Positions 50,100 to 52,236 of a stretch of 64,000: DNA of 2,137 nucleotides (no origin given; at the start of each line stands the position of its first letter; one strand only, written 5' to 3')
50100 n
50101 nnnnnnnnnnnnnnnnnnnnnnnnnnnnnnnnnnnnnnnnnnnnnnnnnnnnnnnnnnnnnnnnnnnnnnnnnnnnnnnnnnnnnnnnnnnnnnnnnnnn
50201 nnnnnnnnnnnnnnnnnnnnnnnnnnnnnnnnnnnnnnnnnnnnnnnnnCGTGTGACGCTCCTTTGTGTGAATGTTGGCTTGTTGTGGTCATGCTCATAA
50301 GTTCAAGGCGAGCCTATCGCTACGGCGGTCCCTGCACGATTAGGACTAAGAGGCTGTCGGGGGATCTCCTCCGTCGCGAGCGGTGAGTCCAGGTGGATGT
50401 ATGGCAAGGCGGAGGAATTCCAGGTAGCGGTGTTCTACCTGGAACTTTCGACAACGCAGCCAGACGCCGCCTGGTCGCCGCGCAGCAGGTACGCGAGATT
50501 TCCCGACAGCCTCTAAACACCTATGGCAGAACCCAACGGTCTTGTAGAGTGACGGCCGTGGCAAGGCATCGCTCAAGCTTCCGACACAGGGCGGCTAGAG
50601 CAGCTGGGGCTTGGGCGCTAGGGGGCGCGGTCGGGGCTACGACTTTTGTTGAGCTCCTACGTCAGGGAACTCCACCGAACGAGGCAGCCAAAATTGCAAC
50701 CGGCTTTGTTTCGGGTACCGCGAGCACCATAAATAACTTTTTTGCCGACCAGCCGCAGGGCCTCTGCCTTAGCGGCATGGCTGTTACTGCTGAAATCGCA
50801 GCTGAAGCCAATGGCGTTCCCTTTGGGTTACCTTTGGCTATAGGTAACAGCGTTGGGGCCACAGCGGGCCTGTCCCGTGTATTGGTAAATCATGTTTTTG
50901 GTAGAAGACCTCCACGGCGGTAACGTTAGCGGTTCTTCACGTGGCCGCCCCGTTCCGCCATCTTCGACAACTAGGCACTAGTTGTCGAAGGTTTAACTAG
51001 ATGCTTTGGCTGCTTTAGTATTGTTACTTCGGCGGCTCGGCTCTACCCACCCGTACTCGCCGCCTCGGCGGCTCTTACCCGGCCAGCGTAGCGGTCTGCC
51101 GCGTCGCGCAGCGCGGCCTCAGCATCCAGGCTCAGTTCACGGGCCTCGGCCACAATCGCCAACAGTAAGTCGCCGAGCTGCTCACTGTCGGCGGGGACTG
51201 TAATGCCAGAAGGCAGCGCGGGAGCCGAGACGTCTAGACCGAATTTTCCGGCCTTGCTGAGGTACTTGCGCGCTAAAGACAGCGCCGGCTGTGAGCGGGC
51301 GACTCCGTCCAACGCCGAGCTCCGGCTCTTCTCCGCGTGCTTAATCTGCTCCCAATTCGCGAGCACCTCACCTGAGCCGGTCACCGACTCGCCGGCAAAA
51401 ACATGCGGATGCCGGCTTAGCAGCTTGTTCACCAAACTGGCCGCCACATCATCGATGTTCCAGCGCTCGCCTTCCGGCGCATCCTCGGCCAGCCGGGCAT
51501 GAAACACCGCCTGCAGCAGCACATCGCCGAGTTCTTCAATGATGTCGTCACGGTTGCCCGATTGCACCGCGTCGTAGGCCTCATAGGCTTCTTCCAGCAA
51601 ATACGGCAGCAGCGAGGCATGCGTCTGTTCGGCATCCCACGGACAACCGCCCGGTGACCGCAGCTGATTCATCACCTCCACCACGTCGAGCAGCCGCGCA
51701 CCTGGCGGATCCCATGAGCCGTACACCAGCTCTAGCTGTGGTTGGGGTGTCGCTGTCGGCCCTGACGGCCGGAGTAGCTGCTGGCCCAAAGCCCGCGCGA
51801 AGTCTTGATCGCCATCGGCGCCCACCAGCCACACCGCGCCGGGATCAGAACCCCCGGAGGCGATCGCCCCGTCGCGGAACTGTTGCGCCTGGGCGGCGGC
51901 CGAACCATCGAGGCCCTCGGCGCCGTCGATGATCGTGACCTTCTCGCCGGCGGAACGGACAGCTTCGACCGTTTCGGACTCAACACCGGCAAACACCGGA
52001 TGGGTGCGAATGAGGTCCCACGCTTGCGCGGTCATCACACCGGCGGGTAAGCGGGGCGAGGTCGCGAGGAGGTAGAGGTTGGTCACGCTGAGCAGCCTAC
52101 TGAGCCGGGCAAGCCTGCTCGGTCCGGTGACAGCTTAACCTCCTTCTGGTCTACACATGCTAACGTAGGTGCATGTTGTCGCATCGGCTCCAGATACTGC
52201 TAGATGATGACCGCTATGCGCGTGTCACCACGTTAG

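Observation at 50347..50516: About 170-bp palindromic element family whose terminal arms differ between copies but stay complementary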

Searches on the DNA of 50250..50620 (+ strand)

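Call 19: search_dna_similar(query=window:50340-50525:+, collection=plasmids, mode=distant, max_evalue=0.01, max_rows=40)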
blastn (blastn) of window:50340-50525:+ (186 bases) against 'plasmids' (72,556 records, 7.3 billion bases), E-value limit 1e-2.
No match.

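Call 20: search_dna_similar(query=window:50340-50525:+, collection=phages, mode=distant, max_evalue=0.01, max_rows=40)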
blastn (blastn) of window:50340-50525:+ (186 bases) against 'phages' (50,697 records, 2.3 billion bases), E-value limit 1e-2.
No match.

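Call 21: search_rna_families(source=window, start=50250, end=50620, threshold=evalue, max_evalue=10)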
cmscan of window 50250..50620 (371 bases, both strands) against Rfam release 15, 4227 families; matches with E-value up to 10: 1.
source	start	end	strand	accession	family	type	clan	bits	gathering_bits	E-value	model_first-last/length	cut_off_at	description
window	50271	50287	+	RF02475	GlsR6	Gene; snRNA; snoRNA; CD-box;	-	10.1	75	8.6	1-59/59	no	Small nucleolar RNA GlsR6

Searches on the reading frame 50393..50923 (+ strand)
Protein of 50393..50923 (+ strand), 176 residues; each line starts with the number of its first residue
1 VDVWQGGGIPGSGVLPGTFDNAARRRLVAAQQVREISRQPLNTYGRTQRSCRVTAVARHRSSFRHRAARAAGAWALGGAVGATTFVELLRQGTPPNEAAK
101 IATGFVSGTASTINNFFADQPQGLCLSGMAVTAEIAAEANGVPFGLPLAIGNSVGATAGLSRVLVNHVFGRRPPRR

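Call 28: search_protein_families(library=pfam, proteins=[window:50393-50923:+], max_evalue=0.01)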
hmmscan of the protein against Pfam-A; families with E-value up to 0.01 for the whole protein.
window:50393-50923:+ (176 aa): 0 families

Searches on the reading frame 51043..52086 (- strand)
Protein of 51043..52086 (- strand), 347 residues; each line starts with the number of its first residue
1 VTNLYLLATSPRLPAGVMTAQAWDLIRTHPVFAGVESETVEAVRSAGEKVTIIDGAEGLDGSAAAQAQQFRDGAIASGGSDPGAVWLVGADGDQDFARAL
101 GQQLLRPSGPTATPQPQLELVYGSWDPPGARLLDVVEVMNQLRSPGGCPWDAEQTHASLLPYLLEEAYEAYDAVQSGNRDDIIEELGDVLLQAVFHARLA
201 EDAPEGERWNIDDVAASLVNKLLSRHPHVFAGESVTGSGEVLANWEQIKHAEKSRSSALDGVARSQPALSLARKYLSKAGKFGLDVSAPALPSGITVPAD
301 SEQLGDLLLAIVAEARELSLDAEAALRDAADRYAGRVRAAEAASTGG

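Call 28: search_protein_families(library=pfam, proteins=[window:51043-52086:-], max_evalue=0.01)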
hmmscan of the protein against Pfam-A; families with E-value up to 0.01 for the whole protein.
window:51043-52086:- (347 aa): 2 families
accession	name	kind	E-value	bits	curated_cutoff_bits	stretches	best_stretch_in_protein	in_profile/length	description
PF03819.22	MazG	-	2.8e-27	95.2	22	1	154-230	1-74/74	MazG nucleotide pyrophosphohydrolase domain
PF01503.22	PRA-PH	-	0.0087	16.9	21.3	0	153-192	23-63/86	Phosphoribosyl-ATP pyrophosphohydrolase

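Call 58: find_homologous_proteins(query=window:51043-52086:-, max_evalue=1e-60)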
Query window:51043-52086:- (347 aa): 2999 proteins with E <= 1e-60 among 8000 candidates; the best 120 are listed.
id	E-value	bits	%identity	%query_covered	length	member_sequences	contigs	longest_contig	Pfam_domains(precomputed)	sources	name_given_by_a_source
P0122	2.0e-220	749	100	100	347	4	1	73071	PF03819.23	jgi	-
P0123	3.9e-180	616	84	97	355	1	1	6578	PF03819.23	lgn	-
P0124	5.5e-170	583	79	100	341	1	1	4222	PF03819.23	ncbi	-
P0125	1.6e-167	575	79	100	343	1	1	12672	PF03819.23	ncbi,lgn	-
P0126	3.9e-164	564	77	100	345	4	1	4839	PF03819.23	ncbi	-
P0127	1.3e-141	490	74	93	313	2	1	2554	PF03819.23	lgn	-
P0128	2.8e-136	472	72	93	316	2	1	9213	PF03819.23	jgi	jgi:XTP/dITP diphosphohydrolase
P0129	3.2e-127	442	83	70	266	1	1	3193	PF03819.23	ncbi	ncbi:MAG: MazG family protein, partial [Pseudonocardiaceae bacterium]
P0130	2.0e-117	410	59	93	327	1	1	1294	PF03819.23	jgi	-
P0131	1.7e-113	397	57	99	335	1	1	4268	PF03819.23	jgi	jgi:XTP/dITP diphosphohydrolase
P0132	5.6e-112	392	59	98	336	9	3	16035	PF03819.23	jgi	-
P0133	7.9e-111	388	59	98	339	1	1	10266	PF03819.23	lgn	-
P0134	4.5e-110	386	58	98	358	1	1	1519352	PF03819.23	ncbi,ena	-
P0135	2.1e-109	384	59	98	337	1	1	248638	PF03819.23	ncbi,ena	-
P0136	5.9e-109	382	58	98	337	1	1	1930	PF03819.23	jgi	jgi:XTP/dITP diphosphohydrolase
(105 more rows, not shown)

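Call 59: find_encoding_contigs(protein=P0123, flank=10000)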
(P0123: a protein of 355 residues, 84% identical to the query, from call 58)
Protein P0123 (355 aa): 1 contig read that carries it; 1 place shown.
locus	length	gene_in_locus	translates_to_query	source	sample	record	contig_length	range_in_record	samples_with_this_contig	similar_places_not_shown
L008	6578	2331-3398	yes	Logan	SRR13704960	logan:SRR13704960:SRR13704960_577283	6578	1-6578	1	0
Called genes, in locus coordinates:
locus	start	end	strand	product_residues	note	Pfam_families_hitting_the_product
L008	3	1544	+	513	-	?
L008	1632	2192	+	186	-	-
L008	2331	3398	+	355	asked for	PF03819:MazG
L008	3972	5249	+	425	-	PF03952:Enolase_N, PF00113:Enolase_C, PF13378:MR_MLE_C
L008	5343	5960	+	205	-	PF04977:DivIC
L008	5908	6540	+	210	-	PF04417:DUF501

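Call 60: find_encoding_contigs(protein=P0125, flank=10000)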
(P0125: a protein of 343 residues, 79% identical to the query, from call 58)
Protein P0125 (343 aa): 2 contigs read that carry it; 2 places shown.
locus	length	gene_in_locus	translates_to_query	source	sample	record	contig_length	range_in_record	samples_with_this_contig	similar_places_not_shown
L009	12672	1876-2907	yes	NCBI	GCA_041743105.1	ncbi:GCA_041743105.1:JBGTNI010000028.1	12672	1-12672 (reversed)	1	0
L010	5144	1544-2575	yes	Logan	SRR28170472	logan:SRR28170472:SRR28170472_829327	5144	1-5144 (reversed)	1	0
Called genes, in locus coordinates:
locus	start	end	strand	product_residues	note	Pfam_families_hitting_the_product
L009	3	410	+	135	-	?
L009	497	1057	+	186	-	-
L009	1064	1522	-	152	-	PF01850:PIN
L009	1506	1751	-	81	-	PF01402:RHH_1 (faint)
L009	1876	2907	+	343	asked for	PF03819:MazG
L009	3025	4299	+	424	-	PF13173:AAA_14, PF13635:DUF4143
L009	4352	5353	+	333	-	-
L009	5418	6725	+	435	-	PF03952:Enolase_N, PF00113:Enolase_C, PF13378:MR_MLE_C (weak)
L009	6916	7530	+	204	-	PF04977:DivIC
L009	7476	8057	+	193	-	PF04417:DUF501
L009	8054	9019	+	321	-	PF02541:Ppx-GppA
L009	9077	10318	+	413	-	-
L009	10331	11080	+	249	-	PF03167:UDG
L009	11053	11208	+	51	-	-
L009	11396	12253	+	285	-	PF12811:BaxI_1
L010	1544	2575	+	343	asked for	PF03819:MazG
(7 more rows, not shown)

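Call 61: find_encoding_contigs(protein=P0124, flank=10000)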
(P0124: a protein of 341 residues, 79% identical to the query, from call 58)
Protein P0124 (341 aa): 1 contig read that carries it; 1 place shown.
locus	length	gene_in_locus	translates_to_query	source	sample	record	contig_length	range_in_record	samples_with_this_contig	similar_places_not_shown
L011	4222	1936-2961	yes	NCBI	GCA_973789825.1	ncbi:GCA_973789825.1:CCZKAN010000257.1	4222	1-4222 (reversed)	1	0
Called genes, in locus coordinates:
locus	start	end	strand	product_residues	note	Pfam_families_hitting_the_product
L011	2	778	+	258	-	?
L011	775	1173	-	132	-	PF00903:Glyoxalase (weak), PF18029:Glyoxalase_6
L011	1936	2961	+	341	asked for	PF03819:MazG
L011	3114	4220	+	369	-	?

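Call 81: find_encoding_contigs(protein=P0122, flank=10000, max_places=10)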
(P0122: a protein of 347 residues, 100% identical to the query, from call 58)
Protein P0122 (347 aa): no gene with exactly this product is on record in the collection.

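Call 82: find_encoding_contigs(protein=P0128, flank=10000)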
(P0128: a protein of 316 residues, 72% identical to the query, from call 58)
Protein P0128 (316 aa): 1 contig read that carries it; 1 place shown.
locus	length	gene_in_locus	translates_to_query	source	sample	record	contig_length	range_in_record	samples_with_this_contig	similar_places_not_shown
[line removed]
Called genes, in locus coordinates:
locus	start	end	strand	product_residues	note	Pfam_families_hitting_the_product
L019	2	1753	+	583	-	?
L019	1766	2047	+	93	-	-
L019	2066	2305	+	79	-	-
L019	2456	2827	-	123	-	PF00903:Glyoxalase, PF13669:Glyoxalase_4 (faint), PF22677:Ble-like_N (faint)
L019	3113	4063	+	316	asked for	PF03819:MazG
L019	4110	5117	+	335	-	-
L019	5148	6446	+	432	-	PF03952:Enolase_N, PF07476:MAAL_C (faint), PF00113:Enolase_C, PF13378:MR_MLE_C (weak)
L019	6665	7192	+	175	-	PF04977:DivIC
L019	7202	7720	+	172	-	PF04417:DUF501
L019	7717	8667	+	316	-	PF02541:Ppx-GppA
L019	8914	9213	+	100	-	?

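Call 83: find_encoding_contigs(protein=P0126, flank=10000)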
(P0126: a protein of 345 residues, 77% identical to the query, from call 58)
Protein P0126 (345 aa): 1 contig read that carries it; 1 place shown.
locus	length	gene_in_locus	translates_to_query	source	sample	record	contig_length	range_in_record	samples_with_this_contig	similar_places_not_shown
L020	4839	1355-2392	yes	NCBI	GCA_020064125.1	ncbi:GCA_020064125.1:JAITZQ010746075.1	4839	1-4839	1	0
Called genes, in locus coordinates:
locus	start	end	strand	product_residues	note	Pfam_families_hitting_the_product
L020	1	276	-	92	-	?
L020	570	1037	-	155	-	PF01850:PIN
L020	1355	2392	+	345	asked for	PF03819:MazG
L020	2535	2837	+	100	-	PF08681:TacA1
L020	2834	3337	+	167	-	PF00583:Acetyltransf_1, PF13673:Acetyltransf_10 (weak), PF13508:Acetyltransf_7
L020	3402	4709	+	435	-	PF03952:Enolase_N, PF00113:Enolase_C, PF13378:MR_MLE_C (weak), PF07476:MAAL_C (weak)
